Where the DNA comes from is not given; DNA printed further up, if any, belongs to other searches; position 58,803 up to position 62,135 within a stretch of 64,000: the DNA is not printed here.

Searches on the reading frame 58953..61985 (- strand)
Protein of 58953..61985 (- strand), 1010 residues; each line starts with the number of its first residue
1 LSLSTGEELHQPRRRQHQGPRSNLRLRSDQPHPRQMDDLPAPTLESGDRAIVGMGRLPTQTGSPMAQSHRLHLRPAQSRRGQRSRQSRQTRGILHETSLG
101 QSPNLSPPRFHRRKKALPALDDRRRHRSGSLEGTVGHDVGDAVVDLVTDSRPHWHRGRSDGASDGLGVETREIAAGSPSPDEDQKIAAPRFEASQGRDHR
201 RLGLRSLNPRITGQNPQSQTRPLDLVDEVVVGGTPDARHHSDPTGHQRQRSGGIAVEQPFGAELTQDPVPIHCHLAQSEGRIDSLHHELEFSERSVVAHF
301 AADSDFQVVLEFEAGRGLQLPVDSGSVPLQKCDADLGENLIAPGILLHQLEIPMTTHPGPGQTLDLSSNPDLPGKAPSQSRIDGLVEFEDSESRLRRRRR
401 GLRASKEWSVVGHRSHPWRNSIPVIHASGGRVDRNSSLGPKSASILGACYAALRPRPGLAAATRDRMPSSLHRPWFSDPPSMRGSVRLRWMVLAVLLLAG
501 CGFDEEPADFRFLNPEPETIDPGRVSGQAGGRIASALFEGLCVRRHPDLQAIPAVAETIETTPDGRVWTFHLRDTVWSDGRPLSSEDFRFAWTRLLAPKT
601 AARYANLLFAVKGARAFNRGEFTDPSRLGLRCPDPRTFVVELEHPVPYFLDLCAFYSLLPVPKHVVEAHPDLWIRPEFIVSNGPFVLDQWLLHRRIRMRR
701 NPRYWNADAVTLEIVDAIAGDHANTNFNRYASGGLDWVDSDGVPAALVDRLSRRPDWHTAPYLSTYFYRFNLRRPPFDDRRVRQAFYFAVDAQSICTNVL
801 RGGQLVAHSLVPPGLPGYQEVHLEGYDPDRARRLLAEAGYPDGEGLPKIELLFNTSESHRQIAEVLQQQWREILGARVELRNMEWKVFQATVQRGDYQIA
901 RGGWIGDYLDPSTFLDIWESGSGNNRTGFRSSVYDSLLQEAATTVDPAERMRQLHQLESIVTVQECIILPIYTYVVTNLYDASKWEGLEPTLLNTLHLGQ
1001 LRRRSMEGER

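Call 55: search_protein_families(library=pfam, proteins=[window:58953-61985:-], max_evalue=0.00001)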
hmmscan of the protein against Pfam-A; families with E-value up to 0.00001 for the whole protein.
window:58953-61985:- (1010 aa): 1 family
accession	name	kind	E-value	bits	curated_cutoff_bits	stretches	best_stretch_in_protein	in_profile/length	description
PF00496.27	SBP_bac_5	-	7.1e-85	285.7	32.4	1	552-925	3-367/368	Bacterial extracellular solute-binding proteins, family 5 Middle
